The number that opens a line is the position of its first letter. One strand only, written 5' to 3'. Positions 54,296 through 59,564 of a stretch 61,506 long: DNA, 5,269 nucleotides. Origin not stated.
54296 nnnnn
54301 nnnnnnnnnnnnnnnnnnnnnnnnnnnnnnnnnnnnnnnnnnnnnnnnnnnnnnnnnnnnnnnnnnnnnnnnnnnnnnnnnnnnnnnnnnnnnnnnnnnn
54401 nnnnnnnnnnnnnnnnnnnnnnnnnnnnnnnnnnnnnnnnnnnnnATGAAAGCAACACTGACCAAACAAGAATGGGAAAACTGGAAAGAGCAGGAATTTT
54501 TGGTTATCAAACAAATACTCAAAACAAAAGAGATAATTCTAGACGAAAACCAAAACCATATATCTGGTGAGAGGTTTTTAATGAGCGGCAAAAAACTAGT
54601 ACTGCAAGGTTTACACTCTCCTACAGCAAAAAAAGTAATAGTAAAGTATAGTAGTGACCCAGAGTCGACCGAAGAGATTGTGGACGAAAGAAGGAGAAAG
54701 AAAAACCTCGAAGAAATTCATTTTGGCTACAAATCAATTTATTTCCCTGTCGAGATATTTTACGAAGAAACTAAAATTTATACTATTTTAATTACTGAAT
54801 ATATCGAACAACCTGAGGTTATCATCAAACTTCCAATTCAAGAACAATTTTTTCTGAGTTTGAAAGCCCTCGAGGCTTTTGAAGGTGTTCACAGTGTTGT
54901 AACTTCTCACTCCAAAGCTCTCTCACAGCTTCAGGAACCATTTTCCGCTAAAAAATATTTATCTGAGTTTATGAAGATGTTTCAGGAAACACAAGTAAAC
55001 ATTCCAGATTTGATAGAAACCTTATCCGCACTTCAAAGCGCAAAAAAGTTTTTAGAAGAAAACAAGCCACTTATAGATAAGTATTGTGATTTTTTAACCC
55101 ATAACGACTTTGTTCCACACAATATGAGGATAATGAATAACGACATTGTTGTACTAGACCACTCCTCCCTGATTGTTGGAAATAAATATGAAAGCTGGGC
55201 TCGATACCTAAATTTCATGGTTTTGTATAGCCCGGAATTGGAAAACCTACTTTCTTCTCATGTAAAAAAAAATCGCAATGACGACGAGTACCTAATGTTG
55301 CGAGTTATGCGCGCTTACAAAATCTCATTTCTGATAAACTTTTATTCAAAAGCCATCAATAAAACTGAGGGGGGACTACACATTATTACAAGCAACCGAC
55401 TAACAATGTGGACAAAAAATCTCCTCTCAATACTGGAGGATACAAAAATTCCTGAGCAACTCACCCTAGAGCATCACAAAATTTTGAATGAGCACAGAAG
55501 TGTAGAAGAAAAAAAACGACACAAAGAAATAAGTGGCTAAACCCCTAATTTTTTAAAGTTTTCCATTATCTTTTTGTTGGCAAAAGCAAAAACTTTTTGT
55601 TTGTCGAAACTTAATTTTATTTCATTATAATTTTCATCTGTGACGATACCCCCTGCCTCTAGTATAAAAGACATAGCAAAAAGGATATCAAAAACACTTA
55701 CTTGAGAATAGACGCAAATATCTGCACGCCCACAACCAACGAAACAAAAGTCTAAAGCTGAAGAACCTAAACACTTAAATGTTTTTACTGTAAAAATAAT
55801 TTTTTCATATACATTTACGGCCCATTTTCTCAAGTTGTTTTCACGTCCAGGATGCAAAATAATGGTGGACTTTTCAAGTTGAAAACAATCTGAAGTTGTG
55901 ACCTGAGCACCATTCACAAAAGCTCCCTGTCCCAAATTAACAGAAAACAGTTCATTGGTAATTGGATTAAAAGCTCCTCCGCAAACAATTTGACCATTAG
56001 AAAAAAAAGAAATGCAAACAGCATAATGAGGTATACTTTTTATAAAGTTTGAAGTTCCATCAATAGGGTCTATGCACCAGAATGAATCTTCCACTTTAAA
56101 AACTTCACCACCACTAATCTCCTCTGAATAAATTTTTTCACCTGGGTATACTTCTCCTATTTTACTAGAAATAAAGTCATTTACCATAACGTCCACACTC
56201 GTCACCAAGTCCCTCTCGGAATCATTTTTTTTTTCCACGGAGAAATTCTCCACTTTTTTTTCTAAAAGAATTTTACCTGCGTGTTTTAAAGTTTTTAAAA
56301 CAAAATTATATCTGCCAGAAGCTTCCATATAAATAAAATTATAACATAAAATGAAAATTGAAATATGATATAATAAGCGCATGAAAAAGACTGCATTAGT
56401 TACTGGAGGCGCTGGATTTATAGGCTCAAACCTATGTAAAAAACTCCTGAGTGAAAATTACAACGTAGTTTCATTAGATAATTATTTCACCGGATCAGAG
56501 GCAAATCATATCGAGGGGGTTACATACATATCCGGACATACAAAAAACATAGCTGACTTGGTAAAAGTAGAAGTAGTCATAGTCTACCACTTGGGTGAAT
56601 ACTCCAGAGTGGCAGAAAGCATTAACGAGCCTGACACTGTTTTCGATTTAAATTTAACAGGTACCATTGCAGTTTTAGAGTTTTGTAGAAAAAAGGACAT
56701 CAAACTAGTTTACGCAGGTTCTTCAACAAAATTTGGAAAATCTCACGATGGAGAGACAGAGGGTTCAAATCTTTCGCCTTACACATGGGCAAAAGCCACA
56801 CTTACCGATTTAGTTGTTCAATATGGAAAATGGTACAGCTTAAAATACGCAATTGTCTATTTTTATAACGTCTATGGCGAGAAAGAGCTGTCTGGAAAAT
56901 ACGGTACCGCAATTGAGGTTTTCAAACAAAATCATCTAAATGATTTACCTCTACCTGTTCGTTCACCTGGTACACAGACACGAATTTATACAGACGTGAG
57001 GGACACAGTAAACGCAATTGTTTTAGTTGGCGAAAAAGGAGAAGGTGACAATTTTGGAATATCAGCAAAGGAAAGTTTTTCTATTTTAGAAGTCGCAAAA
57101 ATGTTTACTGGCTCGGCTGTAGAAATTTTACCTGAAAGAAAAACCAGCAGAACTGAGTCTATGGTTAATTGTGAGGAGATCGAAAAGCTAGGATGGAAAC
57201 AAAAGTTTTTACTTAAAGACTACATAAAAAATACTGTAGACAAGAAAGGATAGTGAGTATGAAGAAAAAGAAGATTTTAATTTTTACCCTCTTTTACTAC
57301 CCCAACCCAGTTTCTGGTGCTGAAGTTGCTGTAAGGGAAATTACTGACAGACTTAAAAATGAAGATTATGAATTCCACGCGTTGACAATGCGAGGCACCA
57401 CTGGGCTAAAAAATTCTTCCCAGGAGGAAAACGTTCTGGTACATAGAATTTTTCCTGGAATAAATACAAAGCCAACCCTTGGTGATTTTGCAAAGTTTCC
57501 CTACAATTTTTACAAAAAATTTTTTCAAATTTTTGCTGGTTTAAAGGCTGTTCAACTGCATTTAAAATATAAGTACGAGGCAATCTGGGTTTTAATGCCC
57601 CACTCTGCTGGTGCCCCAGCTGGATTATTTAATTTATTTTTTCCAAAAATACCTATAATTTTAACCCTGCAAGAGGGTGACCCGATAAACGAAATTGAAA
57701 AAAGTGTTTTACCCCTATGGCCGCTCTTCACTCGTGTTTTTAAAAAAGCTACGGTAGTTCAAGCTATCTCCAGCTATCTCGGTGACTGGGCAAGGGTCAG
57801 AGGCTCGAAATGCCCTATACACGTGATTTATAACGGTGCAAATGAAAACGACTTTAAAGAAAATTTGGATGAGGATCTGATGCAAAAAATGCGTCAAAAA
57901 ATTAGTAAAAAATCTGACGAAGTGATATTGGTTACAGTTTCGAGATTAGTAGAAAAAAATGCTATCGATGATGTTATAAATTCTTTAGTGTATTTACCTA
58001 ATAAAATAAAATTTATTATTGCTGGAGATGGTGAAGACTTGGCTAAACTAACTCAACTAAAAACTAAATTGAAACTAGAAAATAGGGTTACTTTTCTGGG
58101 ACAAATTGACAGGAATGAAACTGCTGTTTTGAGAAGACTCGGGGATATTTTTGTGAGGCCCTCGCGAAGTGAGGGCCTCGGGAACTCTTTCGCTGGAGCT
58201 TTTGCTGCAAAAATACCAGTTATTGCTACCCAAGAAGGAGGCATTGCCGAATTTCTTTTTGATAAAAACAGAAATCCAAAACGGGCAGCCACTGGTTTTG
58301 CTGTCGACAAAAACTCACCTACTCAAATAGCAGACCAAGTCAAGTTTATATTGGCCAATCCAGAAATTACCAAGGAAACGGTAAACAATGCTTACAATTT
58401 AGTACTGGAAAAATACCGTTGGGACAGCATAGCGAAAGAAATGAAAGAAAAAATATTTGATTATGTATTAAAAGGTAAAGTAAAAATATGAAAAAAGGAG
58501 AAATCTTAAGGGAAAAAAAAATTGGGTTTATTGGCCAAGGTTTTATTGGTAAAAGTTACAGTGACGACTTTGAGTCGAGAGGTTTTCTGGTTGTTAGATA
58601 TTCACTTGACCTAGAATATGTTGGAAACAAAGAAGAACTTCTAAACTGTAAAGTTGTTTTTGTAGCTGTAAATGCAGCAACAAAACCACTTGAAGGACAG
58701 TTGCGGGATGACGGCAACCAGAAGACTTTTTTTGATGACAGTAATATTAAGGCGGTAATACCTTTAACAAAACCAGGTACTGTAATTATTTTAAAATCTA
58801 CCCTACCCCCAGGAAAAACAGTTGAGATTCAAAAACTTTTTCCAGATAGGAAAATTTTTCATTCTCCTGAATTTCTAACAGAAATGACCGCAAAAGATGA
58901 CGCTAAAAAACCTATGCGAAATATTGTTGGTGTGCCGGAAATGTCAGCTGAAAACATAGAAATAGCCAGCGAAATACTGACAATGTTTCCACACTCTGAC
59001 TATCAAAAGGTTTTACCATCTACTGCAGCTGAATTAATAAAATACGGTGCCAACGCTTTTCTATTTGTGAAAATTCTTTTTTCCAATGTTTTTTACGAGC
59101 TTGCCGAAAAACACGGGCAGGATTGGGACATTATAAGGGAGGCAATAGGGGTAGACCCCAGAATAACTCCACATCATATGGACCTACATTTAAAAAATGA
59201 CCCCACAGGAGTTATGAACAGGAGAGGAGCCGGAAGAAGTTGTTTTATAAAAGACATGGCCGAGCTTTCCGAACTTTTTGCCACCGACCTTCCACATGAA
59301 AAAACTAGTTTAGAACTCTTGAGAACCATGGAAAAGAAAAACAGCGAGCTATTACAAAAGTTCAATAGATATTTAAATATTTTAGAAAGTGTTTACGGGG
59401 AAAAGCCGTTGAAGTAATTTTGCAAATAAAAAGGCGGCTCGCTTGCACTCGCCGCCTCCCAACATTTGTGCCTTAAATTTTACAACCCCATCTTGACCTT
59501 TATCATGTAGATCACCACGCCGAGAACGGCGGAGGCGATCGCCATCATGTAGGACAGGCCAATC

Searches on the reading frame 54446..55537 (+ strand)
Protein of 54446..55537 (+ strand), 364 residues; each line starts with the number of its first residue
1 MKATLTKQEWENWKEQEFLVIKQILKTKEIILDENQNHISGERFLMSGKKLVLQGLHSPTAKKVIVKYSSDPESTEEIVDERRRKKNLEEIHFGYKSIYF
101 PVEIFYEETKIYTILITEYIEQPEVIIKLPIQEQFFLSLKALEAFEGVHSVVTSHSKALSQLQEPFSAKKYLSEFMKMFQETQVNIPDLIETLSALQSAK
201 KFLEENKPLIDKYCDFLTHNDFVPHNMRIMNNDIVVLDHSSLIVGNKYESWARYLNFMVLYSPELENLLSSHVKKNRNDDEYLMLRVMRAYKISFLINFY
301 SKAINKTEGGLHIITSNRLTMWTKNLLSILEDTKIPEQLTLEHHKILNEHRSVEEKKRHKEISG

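Call 4: search_protein_families(library=pfam, proteins=[window:54446-55537:+], max_evalue=1)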
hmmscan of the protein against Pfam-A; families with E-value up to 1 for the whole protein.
window:54446-55537:+ (364 aa): 0 families

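Call 80: search_solved_structures(query=window:54446-55537:+, max_evalue=10)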
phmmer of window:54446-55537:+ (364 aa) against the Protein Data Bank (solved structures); distinct sequences matched with E-value up to 10: 0.

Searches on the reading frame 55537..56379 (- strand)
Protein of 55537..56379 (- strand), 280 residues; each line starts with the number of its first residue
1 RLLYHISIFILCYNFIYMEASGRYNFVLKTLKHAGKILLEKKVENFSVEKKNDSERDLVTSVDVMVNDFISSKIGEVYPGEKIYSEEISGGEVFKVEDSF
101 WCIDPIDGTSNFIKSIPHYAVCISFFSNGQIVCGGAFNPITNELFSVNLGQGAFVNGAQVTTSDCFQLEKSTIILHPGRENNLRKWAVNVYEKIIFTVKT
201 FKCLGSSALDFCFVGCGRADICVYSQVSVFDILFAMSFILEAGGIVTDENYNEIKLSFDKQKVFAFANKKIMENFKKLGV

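Call 4: search_protein_families(library=pfam, proteins=[window:55537-56379:-], max_evalue=1)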
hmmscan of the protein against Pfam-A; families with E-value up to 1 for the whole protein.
window:55537-56379:- (280 aa): 3 families
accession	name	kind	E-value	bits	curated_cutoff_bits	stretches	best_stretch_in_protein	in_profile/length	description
PF00459.30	Inositol_P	-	1.4e-45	156.4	27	1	26-271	8-258/271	Inositol monophosphatase family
PF00316.25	FBPase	-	0.097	12.7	34.8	1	10-112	7-117/191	Fructose-1-6-bisphosphatase, N-terminal domain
PF18954.5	DUF5697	-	0.1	13.1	27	0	24-73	30-78/161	Family of unknown function (DUF5697)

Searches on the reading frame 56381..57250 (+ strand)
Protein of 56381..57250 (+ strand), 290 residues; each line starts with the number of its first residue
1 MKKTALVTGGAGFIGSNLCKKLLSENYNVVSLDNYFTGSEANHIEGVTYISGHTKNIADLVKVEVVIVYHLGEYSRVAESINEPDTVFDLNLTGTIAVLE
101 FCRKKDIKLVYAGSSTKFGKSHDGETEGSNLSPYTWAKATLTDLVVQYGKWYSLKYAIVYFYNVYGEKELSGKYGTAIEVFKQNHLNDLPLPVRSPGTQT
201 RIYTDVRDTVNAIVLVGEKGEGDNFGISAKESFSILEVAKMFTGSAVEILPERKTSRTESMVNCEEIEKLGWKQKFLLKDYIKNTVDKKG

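Call 56: search_protein_families(library=pfam, proteins=[window:56381-57250:+], max_evalue=0.001)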
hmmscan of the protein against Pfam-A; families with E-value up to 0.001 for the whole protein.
window:56381-57250:+ (290 aa): 7 families
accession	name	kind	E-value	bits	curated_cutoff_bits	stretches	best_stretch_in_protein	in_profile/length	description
PF01370.27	Epimerase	-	5.9e-41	140.9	20.9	1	5-221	1-233/240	NAD dependent epimerase/dehydratase family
PF16363.11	GDP_Man_Dehyd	-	7.3e-35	121.4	27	1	6-256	1-276/332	GDP-mannose 4,6 dehydratase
PF01073.25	3Beta_HSD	-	1.7e-11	44.1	22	1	6-119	1-121/280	3-beta hydroxysteroid dehydrogenase/isomerase family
PF02719.21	Polysacc_synt_2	-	5.1e-09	36.2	20.2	1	6-243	2-244/293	Polysaccharide biosynthesis protein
PF04321.23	RmlD_sub_bind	-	1.3e-07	31.4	27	1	5-119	3-106/287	RmlD substrate binding domain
PF07993.18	NAD_binding_4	-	6.7e-06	25.9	20.1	0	7-29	1-23/258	Male sterility protein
PF00106.31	adh_short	-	0.00028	20.8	26.6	0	3-34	1-32/195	short chain dehydrogenase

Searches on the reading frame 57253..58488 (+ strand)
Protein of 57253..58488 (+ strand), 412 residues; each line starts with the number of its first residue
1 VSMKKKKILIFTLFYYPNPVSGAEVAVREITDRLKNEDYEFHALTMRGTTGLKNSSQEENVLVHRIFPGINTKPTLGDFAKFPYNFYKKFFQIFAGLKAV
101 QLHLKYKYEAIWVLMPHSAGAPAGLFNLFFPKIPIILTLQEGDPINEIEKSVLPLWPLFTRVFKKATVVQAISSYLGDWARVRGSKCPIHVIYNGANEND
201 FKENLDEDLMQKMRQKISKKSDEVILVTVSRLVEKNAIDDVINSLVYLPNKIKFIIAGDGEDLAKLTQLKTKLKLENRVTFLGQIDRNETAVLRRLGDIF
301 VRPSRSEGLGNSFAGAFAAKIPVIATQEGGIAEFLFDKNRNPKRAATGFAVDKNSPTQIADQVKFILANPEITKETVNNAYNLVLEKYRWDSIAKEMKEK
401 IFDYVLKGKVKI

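Call 56: search_protein_families(library=pfam, proteins=[window:57253-58488:+], max_evalue=0.001)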
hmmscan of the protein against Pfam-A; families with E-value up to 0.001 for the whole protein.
window:57253-58488:+ (412 aa): 5 families
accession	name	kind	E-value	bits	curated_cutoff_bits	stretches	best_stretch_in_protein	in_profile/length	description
PF00534.26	Glycos_transf_1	-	9.1e-30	103.9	26.4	1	211-382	3-171/172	Glycosyl transferases group 1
PF13692.12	Glyco_trans_1_4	-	1.3e-21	77.8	27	1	225-369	3-142/142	Glycosyl transferases group 1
PF20706.3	GT4-conflict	-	4.2e-10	39.6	26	1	286-396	271-384/385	Family 4 Glycosyltransferase in conflict systems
PF13439.12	Glyco_transf_4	-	4.7e-10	40.2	28.5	1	20-197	1-167/170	Glycosyltransferase Family 4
PF13579.12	Glyco_trans_4_4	-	0.0001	23.1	29.7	1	21-195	1-158/158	Glycosyl transferase 4-like domain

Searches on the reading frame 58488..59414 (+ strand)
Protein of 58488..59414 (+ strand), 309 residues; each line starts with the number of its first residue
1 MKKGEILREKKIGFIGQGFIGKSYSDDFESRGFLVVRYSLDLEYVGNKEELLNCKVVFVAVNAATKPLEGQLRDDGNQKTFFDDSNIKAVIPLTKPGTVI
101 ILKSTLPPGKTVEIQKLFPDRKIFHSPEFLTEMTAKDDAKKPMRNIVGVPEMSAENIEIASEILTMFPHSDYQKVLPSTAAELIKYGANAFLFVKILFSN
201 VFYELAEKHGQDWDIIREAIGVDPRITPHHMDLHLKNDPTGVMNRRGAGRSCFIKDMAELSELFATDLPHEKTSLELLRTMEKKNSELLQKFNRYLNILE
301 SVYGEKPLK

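Call 56: search_protein_families(library=pfam, proteins=[window:58488-59414:+], max_evalue=0.001)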
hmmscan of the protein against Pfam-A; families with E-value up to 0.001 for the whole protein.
window:58488-59414:+ (309 aa): 2 families
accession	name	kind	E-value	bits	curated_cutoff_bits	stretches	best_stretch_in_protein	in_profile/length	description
PF00984.24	UDPG_MGDP_dh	-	2.9e-12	47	25.4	1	180-285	2-92/94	UDP-glucose/GDP-mannose dehydrogenase family, central domain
PF03721.20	UDPG_MGDP_dh_N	-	3.1e-10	40.4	27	1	49-156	72-182/187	UDP-glucose/GDP-mannose dehydrogenase family, NAD binding domain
